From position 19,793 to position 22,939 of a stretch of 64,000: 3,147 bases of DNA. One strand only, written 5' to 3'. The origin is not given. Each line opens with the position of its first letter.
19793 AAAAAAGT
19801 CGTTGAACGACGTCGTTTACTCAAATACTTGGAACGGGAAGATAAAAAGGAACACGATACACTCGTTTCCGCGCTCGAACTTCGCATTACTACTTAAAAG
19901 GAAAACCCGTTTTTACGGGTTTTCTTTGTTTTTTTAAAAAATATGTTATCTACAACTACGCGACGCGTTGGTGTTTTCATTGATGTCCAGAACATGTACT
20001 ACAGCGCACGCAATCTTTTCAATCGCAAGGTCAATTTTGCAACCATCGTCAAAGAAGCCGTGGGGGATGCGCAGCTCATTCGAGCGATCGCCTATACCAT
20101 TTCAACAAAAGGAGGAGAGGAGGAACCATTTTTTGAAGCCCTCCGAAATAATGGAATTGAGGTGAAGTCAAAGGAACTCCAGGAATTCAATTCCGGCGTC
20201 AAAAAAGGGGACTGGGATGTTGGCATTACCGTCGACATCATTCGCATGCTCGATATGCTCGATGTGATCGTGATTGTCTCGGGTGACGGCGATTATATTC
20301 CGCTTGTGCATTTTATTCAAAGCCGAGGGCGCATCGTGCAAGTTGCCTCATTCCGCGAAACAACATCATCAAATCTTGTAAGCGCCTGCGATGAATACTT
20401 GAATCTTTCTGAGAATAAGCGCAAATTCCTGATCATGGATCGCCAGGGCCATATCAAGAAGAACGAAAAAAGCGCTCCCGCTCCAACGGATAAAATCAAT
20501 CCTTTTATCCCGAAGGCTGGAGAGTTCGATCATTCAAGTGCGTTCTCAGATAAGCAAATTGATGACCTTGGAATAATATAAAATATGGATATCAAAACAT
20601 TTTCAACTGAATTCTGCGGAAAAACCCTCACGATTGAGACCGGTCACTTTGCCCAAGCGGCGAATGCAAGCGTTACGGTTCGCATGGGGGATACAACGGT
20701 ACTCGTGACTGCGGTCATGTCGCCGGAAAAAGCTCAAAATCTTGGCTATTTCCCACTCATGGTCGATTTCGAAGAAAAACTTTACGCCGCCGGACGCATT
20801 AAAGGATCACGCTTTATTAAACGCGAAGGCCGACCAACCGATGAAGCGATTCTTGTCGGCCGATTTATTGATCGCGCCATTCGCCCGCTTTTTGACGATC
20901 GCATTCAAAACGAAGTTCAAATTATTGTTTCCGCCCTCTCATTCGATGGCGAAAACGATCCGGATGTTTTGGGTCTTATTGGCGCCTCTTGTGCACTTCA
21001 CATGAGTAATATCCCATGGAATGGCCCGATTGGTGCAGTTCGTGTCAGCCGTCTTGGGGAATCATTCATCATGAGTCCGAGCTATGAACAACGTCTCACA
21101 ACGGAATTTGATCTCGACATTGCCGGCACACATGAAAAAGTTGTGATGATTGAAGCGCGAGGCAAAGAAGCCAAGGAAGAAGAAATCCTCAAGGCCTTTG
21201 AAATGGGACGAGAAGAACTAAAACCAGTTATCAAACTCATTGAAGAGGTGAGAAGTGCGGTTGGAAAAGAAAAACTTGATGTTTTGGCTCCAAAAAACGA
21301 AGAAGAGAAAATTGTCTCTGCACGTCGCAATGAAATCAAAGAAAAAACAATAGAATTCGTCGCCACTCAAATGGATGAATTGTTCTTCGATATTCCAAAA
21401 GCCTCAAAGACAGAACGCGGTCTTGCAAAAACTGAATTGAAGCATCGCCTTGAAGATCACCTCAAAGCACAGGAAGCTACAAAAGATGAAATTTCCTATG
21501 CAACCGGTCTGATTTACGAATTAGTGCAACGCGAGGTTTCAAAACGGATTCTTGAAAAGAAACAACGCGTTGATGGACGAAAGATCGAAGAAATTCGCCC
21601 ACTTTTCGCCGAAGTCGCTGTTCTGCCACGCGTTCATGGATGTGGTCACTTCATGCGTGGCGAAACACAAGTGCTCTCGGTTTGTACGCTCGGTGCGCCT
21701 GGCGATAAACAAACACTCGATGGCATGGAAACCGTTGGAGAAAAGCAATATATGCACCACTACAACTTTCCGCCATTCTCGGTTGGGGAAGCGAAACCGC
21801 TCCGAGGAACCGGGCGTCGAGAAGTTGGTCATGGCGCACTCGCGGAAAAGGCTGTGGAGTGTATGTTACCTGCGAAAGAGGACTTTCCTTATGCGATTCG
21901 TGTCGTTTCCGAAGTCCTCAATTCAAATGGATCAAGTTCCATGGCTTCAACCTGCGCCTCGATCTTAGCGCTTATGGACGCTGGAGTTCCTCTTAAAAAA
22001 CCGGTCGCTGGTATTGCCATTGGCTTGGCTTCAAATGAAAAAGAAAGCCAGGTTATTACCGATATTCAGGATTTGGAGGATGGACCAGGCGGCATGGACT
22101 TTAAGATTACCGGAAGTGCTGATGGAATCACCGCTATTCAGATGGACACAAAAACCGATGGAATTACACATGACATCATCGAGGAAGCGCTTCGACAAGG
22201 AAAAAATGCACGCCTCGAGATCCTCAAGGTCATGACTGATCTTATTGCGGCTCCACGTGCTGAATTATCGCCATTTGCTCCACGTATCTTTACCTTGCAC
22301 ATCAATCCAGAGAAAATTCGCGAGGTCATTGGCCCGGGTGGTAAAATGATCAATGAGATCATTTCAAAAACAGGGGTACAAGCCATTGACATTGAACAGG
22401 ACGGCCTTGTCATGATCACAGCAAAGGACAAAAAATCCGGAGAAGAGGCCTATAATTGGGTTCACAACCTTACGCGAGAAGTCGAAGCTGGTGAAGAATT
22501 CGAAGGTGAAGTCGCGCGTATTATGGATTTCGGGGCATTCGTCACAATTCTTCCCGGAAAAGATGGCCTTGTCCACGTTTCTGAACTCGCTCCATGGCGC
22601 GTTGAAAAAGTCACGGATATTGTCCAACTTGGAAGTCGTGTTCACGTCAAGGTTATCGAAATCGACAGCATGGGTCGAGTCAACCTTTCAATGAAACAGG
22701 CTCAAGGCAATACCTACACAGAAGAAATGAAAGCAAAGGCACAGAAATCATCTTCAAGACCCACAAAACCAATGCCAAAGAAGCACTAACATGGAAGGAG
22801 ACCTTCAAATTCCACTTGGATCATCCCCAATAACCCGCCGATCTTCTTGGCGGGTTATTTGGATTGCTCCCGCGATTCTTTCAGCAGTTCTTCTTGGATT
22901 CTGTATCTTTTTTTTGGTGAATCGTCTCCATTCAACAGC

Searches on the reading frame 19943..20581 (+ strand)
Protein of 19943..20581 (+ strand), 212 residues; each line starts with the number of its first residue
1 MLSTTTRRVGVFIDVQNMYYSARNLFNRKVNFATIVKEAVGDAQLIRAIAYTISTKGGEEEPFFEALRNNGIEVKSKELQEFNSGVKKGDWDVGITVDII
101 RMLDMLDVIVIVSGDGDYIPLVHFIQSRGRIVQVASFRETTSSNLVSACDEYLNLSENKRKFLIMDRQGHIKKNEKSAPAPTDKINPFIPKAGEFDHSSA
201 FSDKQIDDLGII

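Call 88: search_protein_families(library=pfam, proteins=[window:19943-20581:+], max_evalue=0.001)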
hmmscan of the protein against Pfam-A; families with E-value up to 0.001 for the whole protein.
window:19943-20581:+ (212 aa): 1 family
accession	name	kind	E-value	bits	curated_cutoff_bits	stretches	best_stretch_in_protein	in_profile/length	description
PF01936.24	NYN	-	2.8e-33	115.9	24.2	1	8-155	1-144/145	NYN domain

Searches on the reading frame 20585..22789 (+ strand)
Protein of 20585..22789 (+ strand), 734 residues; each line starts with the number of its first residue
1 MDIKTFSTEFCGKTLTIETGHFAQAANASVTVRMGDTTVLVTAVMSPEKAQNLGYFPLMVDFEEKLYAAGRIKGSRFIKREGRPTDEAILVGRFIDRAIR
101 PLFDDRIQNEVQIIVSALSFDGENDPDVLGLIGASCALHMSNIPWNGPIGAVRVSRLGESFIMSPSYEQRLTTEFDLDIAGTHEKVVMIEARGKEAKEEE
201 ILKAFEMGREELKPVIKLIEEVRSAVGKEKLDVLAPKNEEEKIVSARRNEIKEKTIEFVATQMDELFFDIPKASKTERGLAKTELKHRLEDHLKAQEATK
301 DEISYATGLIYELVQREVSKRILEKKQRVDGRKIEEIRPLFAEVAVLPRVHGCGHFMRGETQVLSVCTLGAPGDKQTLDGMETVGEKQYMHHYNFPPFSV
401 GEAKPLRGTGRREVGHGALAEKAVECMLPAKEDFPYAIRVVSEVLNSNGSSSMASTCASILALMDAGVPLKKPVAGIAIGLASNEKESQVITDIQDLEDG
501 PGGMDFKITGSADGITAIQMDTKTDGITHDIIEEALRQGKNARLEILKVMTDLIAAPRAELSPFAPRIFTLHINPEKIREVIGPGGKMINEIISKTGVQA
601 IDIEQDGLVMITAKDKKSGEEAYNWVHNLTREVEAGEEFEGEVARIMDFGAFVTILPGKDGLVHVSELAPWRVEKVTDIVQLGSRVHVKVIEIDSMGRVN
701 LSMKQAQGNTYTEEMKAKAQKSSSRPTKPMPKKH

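Call 61: search_protein_families(library=pfam, proteins=[window:20585-22789:+], max_evalue=0.001)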
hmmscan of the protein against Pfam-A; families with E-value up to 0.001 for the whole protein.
window:20585-22789:+ (734 aa): 4 families
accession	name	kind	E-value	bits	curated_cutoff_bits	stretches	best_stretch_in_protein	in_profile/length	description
PF01138.27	RNase_PH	-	7.2e-50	169.2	25.5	2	13-144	3-130/130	3' exoribonuclease family, domain 1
PF00575.29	S1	-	6.7e-17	62.1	22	1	633-704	2-74/74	S1 RNA binding domain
PF03725.20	RNase_PH_C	-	2.2e-13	50.4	20.8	2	147-210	1-66/67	3' exoribonuclease family, domain 2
PF00013.35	KH_1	-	1.2e-08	35.1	21.5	1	569-623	2-61/66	KH domain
